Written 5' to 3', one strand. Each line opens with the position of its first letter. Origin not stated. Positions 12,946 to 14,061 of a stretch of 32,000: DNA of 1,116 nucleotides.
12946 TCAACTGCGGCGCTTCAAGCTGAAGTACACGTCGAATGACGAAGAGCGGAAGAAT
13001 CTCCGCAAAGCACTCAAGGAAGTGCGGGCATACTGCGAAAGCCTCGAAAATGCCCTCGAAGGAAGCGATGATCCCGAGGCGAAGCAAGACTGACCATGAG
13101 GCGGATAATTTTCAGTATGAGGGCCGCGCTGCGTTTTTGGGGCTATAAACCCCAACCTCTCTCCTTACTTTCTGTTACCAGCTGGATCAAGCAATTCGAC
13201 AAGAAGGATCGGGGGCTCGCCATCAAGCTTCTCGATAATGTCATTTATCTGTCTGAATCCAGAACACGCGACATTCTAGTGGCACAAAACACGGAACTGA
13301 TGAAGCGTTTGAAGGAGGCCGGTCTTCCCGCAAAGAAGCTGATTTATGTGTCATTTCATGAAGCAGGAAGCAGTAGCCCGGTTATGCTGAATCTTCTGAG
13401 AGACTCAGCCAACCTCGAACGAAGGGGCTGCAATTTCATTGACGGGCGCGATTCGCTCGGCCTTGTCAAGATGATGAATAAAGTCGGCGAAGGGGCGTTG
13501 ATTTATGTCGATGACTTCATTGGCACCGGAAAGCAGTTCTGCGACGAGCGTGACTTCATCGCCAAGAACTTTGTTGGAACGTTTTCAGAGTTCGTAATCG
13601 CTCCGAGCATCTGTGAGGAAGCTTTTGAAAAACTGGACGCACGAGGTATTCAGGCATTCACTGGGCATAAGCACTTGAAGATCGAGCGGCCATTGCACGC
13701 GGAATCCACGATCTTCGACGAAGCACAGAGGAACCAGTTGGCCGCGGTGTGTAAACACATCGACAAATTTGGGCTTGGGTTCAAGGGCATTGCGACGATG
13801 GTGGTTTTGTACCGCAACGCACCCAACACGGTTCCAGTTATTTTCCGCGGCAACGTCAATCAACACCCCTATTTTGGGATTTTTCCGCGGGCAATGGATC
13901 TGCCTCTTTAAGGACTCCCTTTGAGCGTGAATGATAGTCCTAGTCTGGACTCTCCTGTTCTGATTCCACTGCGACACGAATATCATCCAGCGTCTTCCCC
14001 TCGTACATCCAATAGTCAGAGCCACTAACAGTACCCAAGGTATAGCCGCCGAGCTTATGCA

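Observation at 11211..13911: Tightly coupled Dam-like methylase / ParB-like / PRTase-like triad: candidate DNA-modification or defence module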

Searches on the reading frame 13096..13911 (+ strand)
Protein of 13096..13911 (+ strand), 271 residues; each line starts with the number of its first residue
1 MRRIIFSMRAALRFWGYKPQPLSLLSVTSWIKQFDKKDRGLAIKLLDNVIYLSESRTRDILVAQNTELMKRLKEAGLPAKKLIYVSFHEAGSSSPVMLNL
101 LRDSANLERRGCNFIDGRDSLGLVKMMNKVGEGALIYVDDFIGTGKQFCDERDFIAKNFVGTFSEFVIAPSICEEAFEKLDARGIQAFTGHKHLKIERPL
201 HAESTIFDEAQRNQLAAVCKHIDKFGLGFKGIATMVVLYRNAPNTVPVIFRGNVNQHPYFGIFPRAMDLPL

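Call 4: search_protein_families(library=pfam, proteins=[window:13096-13911:+], max_evalue=0.1)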
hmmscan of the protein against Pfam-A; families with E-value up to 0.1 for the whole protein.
window:13096-13911:+ (271 aa): 1 family
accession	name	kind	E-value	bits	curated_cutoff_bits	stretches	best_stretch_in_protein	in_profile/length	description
PF24390.1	PRTase-CE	-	3e-32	112.9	27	1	27-265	1-253/253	PRTase-CE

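Call 5: search_protein_families(library=padloc, proteins=[window:13096-13911:+], max_evalue=0.1)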
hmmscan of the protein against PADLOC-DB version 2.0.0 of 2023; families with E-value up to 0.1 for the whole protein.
window:13096-13911:+ (271 aa): 5 families
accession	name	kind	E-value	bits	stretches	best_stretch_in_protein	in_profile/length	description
PDLC02934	PRTase_III-A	-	1.5e-17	61.6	1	22-266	20-260/393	-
PDLC02933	PRTase_III-A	-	5.8e-17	60.3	1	26-264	12-255/368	-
PDLC02935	PRTase_III-A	-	1.8e-16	58.3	1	27-265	30-260/290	-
PDLC02931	PRTase_III-A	-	8e-13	46.6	1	93-257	97-262/267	-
PDLC02932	PRTase_III-A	-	1.9e-07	28.9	1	35-190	35-187/271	-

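Call 10: find_homologous_proteins(query=window:13096-13908:+, max_evalue=0.001)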
Query window:13096-13908:+ (271 aa): 602 proteins with E <= 0.001 among 1107 candidates; the best 120 are listed.
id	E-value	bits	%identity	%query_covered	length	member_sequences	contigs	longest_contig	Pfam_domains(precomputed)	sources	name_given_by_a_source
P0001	4.7e-174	595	100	97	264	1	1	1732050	PF24390.2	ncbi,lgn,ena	-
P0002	2.3e-143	495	80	100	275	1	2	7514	PF24390.2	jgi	jgi:hypothetical protein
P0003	5.1e-140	484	80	100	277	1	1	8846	PF24390.2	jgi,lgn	jgi:hypothetical protein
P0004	9.4e-139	479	76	100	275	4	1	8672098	PF24390.2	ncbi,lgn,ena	-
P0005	3.3e-138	478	77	100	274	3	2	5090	PF24390.2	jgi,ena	jgi:hypothetical protein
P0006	6.4e-138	477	77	100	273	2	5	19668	PF24390.2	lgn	-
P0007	2.3e-137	475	77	100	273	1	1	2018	PF24390.2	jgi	jgi:hypothetical protein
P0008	3.2e-137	474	76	100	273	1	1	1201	PF24390.2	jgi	jgi:hypothetical protein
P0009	1.0e-136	473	78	100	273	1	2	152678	PF24390.2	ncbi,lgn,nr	ncbi:MAG TPA: hypothetical protein VGR73_10715 [Bryobacteraceae bacterium]|nr:hypothetical protein [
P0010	2.9e-135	468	75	100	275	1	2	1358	PF24390.2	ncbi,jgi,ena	-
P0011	4.0e-135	467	77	100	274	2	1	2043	PF24390.2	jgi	jgi:hypothetical protein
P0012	1.5e-133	462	75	100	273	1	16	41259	PF24390.2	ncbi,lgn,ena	-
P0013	9.5e-133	460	75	100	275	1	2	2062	PF24390.2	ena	-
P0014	8.8e-132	457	74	100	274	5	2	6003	PF24390.2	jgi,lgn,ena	-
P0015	2.9e-131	455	74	100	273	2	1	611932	PF24390.2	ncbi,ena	-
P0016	4.6e-131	454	74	100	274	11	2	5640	PF24390.2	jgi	jgi:hypothetical protein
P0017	7.4e-131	454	73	100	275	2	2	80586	PF24390.2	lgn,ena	-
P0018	1.3e-130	453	73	100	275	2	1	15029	PF24390.2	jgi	jgi:hypothetical protein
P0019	1.4e-130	453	73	100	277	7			PF24390.2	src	-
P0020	3.0e-130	452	75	100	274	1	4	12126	PF24390.2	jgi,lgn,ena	-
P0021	2.1e-129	449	72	100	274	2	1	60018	PF24390.2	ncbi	ncbi:MAG TPA: hypothetical protein VI386_04615 [Candidatus Sulfotelmatobacter sp.]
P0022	2.9e-129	448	72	100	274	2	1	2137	PF24390.2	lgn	-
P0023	3.9e-129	448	73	100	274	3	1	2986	PF24390.2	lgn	-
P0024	1.1e-127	443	73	100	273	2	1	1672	PF24390.2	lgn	-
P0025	1.2e-125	436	72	97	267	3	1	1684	PF24390.2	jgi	jgi:hypothetical protein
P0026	2.5e-124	432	76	92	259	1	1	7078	PF24390.2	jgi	jgi:hypothetical protein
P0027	4.6e-123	428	69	100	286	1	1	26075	PF24390.2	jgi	jgi:hypothetical protein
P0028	5.7e-123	428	78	89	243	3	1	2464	PF24390.2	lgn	-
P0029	1.1e-119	417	69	100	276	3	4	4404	PF24390.2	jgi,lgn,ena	jgi:hypothetical protein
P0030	3.3e-119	415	78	85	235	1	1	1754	PF24390.2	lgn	-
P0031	3.6e-119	415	69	100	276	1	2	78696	PF24390.2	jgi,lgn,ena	-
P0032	1.9e-118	413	67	99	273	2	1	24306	PF24390.2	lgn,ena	-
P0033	4.8e-118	412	78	85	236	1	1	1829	PF24390.2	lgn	-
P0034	5.1e-118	411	67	99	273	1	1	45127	PF24390.2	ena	-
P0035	8.6e-118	411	68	100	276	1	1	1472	PF24390.2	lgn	-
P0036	1.4e-117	410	68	100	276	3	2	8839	PF24390.2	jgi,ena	jgi:hypothetical protein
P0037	5.6e-117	408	79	85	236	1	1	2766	PF24390.2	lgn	-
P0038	5.8e-117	408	68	99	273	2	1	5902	PF24390.2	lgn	-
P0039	1.1e-116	407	67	100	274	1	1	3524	PF24390.2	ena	-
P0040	2.6e-116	406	67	100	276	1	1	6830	PF24390.2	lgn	-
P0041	2.8e-116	406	67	100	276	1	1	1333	PF24390.2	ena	-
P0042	4.1e-116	405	68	100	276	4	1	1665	PF24390.2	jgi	jgi:hypothetical protein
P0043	7.0e-116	404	68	99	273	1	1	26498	PF24390.2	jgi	jgi:hypothetical protein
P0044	8.7e-116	404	67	100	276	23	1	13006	PF24390.2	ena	-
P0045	2.6e-115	403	67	100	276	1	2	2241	PF24390.2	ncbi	-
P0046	2.8e-115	402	68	100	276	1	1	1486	PF24390.2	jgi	jgi:hypothetical protein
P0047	2.9e-115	402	67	100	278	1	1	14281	PF24390.2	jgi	jgi:hypothetical protein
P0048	1.0e-114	401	65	100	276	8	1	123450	PF24390.2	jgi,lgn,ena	-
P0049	1.4e-114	400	67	100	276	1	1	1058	PF24390.2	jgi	jgi:hypothetical protein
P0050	2.1e-114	400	68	99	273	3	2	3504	PF24390.2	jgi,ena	-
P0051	4.2e-114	399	65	100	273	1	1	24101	PF24390.2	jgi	jgi:hypothetical protein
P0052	8.1e-114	398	66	100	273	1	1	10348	PF24390.2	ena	-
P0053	1.2e-113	397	68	100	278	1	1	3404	PF24390.2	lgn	-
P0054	1.6e-113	397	81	79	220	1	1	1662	PF24390.2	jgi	jgi:hypothetical protein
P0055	4.0e-113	395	66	100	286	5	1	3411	PF24390.2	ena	-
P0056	5.1e-113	395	65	100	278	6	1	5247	PF24390.2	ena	-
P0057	5.5e-113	395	65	100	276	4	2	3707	PF24390.2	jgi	jgi:hypothetical protein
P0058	5.5e-113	395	66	100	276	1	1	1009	PF24390.2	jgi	jgi:hypothetical protein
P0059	7.4e-113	394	65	100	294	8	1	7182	PF24390.2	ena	-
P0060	2.5e-112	393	66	99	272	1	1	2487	PF24390.2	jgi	jgi:hypothetical protein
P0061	3.9e-112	392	65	100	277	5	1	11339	PF24390.2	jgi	jgi:hypothetical protein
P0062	4.4e-112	392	65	100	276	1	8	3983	PF24390.2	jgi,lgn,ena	jgi:hypothetical protein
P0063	1.1e-111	391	64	99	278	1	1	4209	PF24390.2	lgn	-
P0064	2.1e-111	390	65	100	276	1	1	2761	PF24390.2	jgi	jgi:hypothetical protein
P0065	7.2e-111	388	64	100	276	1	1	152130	PF24390.2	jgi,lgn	jgi:hypothetical protein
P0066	1.1e-110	387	66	96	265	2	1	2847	PF24390.2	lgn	-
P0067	1.3e-110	387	65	100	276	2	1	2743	PF24390.2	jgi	jgi:hypothetical protein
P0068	1.5e-110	387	64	100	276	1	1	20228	PF24390.2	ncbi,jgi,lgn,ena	jgi:hypothetical protein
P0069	1.5e-110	387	65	100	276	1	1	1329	PF24390.2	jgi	-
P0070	1.6e-110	387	64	100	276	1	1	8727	PF24390.2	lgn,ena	-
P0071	1.6e-110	387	63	100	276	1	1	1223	PF24390.2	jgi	jgi:hypothetical protein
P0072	1.8e-110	387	63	100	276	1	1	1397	PF24390.2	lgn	-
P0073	3.4e-110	386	64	100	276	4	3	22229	PF24390.2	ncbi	-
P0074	8.6e-110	384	62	100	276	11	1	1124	PF24390.2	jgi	-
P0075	8.6e-110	384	67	96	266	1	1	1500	PF24390.2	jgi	jgi:hypothetical protein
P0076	9.7e-110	384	64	100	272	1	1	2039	PF24390.2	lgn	-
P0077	1.5e-109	384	66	100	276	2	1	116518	PF24390.2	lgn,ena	-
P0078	2.1e-109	383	63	100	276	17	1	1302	PF24390.2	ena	-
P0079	3.6e-109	382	66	98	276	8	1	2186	PF24390.2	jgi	-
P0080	4.2e-109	382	63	100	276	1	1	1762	PF24390.2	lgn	-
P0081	6.1e-109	382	64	99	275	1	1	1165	PF24390.2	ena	-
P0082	7.0e-109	381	65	100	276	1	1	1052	PF24390.2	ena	-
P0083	9.3e-109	381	65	100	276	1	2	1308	PF24390.2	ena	-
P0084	1.2e-108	381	64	100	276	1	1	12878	PF24390.2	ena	-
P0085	1.7e-108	380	63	100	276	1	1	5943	PF24390.2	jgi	jgi:hypothetical protein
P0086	1.7e-108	380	63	100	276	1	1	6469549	PF24390.2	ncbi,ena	-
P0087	1.8e-108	380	63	100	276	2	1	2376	PF24390.2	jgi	jgi:hypothetical protein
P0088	2.4e-108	380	66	96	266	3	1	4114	PF24390.2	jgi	-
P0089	2.5e-108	380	63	100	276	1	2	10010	PF24390.2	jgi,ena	jgi:hypothetical protein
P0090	3.5e-108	379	63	100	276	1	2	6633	PF24390.2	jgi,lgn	jgi:hypothetical protein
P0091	1.0e-107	378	63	100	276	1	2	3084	PF24390.2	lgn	-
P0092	1.6e-107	377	63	100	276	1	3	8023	PF24390.2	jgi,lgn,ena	jgi:hypothetical protein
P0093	2.7e-107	376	64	100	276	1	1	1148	PF24390.2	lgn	-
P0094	2.8e-107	376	61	100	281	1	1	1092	PF24390.2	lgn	-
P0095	3.1e-107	376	65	96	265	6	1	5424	PF24390.2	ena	-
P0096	3.5e-107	376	63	100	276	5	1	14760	PF24390.2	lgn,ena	-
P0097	5.7e-107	375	63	100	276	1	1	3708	PF24390.2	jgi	jgi:hypothetical protein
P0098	1.5e-106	374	62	100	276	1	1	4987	PF24390.2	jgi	jgi:hypothetical protein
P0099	3.9e-106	372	63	100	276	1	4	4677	PF24390.2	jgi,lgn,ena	jgi:hypothetical protein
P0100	1.3e-105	371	61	100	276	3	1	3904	PF24390.2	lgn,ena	-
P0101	1.9e-105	370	60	100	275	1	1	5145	PF24390.2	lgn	-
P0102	3.2e-105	369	62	100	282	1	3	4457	PF24390.2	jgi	jgi:hypothetical protein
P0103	3.3e-105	369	61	100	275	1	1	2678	PF24390.2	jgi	jgi:hypothetical protein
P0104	4.7e-105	369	61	100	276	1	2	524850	PF24390.2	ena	-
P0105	1.3e-104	368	61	100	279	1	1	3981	PF24390.2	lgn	-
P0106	1.6e-104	367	60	100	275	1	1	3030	PF24390.2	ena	-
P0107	2.2e-104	367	60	100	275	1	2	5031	PF24390.2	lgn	-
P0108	2.7e-104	366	63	100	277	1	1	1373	PF24390.2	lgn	-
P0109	4.9e-104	366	60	100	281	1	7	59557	PF24390.2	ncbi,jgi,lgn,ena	jgi:hypothetical protein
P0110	1.4e-103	364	61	97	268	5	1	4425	PF24390.2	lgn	-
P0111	2.2e-103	363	60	100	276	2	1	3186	PF24390.2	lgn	-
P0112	3.1e-103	363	61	100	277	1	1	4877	PF24390.2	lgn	-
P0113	3.5e-103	363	61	100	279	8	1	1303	PF24390.2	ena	-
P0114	4.1e-103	363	63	98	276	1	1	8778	PF24390.2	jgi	jgi:hypothetical protein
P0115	4.6e-103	362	59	100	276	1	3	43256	PF24390.2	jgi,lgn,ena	-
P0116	6.2e-102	359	62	98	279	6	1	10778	PF24390.2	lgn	-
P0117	7.2e-102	358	61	100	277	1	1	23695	PF24390.2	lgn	-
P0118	1.1e-101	358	61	100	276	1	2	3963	PF24390.2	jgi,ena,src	-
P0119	1.4e-101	358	60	100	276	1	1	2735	PF24390.2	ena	-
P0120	2.4e-101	357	58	97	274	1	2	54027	PF24390.2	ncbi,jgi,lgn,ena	-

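Call 14: find_related_loci(query=A1, collection=genome_contigs, flank=10000)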
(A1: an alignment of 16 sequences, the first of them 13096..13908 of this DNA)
Query A1 (271 aa) in genome_contigs; peptide patterns used: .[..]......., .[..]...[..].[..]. (x = any residue, [..] = any of these).
81 stretches matched a pattern; 33 encode a relative of the query (tblastn E <= 1e-3); 33 distinct loci.
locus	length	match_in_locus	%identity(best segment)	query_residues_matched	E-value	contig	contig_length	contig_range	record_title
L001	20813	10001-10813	76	1-271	3e-147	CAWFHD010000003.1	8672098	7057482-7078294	MAG: uncultured Solibacteraceae bacterium isolate MFD04967.bin.1.230 genome assembly, contig: contig_6177, whole genome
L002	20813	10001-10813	76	1-271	5e-146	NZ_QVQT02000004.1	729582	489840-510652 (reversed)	Paracidobacterium acidisoli strain 4G-K13 scaffold4, whole genome shotgun sequence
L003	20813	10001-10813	78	1-271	1e-144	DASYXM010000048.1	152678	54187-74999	MAG TPA_asm: Bryobacteraceae bacterium isolate SMAG_U6308 k141_774358, whole genome shotgun sequence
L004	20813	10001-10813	74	1-271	9e-140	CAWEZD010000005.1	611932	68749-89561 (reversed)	MAG: Bryobacterales bacterium isolate MFD09222.bin.1.124 genome assembly, contig: contig_49471, whole genome shotgun seq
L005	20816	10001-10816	68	1-271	6e-124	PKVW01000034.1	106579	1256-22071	MAG: Acidobacteriaceae bacterium isolate palsa_292 73.20120500_P33.13_contig_395, whole genome shotgun sequence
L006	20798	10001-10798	68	7-271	9e-122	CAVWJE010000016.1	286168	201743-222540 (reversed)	MAG: uncultured Acidobacteriota bacterium isolate MFD04434.bin.2.40 genome assembly, contig: contig_62989, whole genome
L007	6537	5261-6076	66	1-271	3e-121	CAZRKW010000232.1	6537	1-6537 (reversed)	MAG TPA_asm: uncultured Acidobacteriaceae bacterium isolate binchicken_co54_479 genome assembly, contig: NODE_21821_leng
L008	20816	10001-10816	67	1-271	3e-121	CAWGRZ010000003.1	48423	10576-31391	MAG: uncultured Acidobacteriaceae bacterium isolate MFD06435.bin.1.130 genome assembly, contig: contig_130871, whole gen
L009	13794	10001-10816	67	1-271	1e-118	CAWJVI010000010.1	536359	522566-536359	MAG: uncultured Acidobacteriaceae bacterium isolate MFD00964.bin.1.274 genome assembly, contig: contig_67439, whole geno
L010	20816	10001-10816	63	1-271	1e-116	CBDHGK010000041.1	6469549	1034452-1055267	MAG: Terriglobia bacterium isolate 84b8e350-4f48-457e-9b40-e15a848d33f6 genome assembly, contig: contig_33, whole genome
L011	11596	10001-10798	64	7-271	1e-113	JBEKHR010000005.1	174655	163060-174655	MAG: Terriglobia bacterium isolate SPRUCE 281 SPRUCE_281_5, whole genome shotgun sequence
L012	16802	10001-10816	61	1-271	9e-114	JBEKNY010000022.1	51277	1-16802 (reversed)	MAG: Terracidiphilus sp. isolate SPRUCE 428 SPRUCE_428_22, whole genome shotgun sequence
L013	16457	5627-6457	60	1-271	3e-113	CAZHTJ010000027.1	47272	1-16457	MAG TPA_asm: uncultured Acidobacterium sp. isolate binchicken_co3_235 genome assembly, contig: NODE_2173_length_47272_co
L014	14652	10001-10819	61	1-271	1e-109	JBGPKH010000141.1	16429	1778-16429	MAG: Bryobacteraceae bacterium isolate OBJ_0618_7090110_290 k141_7111047_length_16429_cov_14.9536, whole genome shotgun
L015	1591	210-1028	60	1-271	2e-115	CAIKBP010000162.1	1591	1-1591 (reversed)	MAG: uncultured Verrucomicrobia bacterium isolate AlinenSediments_bin-1706 genome assembly, contig: bin-1706:162/186, wh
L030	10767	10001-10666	46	47-269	2e-50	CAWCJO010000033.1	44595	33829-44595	MAG: Bryobacterales bacterium isolate MFD09603.bin.2.231 genome assembly, contig: contig_80774, whole genome shotgun seq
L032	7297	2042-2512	49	1-157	4e-45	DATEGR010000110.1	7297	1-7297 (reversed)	MAG TPA_asm: Verrucomicrobiia bacterium isolate SMAG_U8790 k141_2104431, whole genome shotgun sequence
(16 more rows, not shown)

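Call 18: find_encoding_contigs(protein=P0001, flank=10000, max_places=3)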
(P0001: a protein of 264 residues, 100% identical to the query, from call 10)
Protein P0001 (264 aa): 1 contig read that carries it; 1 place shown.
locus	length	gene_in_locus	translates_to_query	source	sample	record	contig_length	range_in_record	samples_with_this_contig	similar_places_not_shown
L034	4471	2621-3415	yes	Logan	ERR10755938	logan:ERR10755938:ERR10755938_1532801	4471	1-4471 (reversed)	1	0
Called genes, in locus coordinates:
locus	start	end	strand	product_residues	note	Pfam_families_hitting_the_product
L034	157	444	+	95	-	PF20735:Lambda_ea8_5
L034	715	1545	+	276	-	PF02086:MethyltransfD12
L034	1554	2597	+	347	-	PF02195:ParB_N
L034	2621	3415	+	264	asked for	PF24390:PRTase-CE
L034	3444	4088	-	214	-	PF10544:T5orf172, PF13455:MUG113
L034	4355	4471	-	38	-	?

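Call 19: find_encoding_contigs(protein=P0012, flank=8000, max_places=6)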
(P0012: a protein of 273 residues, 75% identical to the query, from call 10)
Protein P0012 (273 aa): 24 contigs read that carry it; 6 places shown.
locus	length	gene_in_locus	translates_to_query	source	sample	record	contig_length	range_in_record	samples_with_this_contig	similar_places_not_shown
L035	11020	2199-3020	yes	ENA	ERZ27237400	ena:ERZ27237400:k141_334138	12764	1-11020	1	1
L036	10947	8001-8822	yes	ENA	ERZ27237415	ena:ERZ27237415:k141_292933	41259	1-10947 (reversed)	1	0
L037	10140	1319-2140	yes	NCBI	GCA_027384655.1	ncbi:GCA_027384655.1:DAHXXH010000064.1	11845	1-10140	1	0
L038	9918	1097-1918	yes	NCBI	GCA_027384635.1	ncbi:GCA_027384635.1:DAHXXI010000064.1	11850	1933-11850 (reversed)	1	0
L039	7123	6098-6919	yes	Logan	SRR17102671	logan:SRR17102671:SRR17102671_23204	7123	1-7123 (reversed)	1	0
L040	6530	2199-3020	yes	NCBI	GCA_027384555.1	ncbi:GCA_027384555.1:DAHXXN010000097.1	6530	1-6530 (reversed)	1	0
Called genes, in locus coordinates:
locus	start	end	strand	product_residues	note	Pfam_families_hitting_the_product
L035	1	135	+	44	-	?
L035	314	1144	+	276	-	PF02086:MethyltransfD12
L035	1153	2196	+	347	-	PF02195:ParB_N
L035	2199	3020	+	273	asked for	PF24390:PRTase-CE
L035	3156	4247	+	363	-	PF01208:URO-D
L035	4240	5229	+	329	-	PF00762:Ferrochelatase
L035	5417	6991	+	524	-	PF00070:Pyr_redox (faint), PF01266:DAO, PF01494:FAD_binding_3, PF01593:Amino_oxidase, PF01946:Thi4 (weak), PF07992:Pyr_redox_2 (weak), PF12831:FAD_oxidored, PF13450:NAD_binding_8, +2 more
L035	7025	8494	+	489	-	PF00171:Aldedh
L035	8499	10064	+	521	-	PF00890:FAD_binding_2 (faint), PF01266:DAO (faint), PF01593:Amino_oxidase, PF03486:HI0933_like (faint), PF07992:Pyr_redox_2 (faint), PF12831:FAD_oxidored (weak), PF13450:NAD_binding_8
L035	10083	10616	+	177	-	PF06941:NT5C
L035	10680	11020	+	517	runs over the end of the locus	PF01642:MM_CoA_mutase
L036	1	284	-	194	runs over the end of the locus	PF12844:HTH_19, PF13560:HTH_31, PF01381:HTH_3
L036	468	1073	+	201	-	-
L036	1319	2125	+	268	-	PF09339:HTH_IclR, PF01614:IclR_C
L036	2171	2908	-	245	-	PF00106:adh_short, PF08659:KR, PF13561:adh_short_C2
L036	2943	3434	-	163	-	-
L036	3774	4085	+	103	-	PF00166:Cpn10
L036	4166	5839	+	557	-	PF00118:Cpn60_TCP1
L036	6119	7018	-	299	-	PF05598:DUF772, PF01609:DDE_Tnp_1, PF13612:DDE_Tnp_1_3 (weak)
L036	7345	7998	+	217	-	-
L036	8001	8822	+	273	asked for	PF24390:PRTase-CE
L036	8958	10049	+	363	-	PF01208:URO-D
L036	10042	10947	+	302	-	?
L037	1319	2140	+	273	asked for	PF24390:PRTase-CE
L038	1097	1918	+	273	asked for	PF24390:PRTase-CE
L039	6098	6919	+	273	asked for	PF24390:PRTase-CE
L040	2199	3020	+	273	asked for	PF24390:PRTase-CE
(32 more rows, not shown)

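Call 20: search_protein_families(library=ncbifam, proteins=[window:13096-13911:+], max_evalue=0.1)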
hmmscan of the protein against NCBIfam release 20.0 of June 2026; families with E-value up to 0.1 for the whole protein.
window:13096-13911:+ (271 aa): 1 family
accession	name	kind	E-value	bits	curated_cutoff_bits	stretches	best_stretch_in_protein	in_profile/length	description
NF053875.1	DS32_1_antiphage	equivalog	1.5e-09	37.5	250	1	26-151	24-140/322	phosphoribosyltransferase-like anti-phage protein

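Call 21: search_protein_families(library=phrogs, proteins=[window:13096-13911:+], max_evalue=0.01)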
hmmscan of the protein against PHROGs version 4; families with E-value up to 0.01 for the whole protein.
window:13096-13911:+ (271 aa): 1 family
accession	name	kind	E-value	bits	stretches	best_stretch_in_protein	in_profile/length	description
phrog_8525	-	unknown function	0.00026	21.1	0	22-108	30-114/343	-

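Call 23: search_solved_structures(query=A1, max_evalue=1, show_alignments=3)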
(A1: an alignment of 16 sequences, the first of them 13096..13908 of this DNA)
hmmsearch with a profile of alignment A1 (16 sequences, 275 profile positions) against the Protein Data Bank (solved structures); distinct sequences matched with E-value up to 1: 3.
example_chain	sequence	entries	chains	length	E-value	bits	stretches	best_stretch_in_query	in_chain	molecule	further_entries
7dfx_A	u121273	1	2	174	0.82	12.2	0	37-87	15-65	DAC domain-containing protein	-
6nfe_A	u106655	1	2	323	0.82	12.2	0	106-187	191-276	Ribose-phosphate pyrophosphokinase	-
7dg0_A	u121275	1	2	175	0.84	12.2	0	37-87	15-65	DAC domain-containing protein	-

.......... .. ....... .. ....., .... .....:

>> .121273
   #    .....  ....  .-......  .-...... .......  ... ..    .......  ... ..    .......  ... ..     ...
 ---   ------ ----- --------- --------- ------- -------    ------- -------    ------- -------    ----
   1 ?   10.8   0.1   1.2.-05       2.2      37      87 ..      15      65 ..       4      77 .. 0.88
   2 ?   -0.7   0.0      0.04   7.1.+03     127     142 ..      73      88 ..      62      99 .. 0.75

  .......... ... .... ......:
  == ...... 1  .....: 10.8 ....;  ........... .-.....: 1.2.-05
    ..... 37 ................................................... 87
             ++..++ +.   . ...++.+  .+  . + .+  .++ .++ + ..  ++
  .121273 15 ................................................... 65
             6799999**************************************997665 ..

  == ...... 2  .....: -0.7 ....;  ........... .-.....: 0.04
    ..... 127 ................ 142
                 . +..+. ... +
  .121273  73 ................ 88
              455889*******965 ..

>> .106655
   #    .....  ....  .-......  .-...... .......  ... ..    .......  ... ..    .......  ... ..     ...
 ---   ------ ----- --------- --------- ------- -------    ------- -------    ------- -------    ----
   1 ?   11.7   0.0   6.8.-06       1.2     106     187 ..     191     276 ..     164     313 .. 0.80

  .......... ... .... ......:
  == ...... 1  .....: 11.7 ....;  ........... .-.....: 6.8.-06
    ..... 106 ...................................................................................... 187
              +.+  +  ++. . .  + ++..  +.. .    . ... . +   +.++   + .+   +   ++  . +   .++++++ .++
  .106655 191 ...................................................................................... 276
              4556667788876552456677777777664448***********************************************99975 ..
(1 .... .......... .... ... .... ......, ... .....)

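Call 31: find_related_loci(query=A1, collection=viral_contigs, flank=10000)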
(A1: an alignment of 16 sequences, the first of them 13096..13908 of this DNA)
Query A1 (271 aa) in viral_contigs; peptide patterns used: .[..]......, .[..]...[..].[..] (x = any residue, [..] = any of these).
40 stretches matched a pattern; 3 encode a relative of the query (tblastn E <= 1e-3); 3 distinct loci.
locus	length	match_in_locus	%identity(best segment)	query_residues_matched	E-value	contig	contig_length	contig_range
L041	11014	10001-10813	69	1-271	9e-133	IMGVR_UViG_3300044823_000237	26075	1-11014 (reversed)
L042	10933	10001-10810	69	1-270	9e-133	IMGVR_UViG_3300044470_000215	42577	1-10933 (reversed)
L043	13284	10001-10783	52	9-268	6e-98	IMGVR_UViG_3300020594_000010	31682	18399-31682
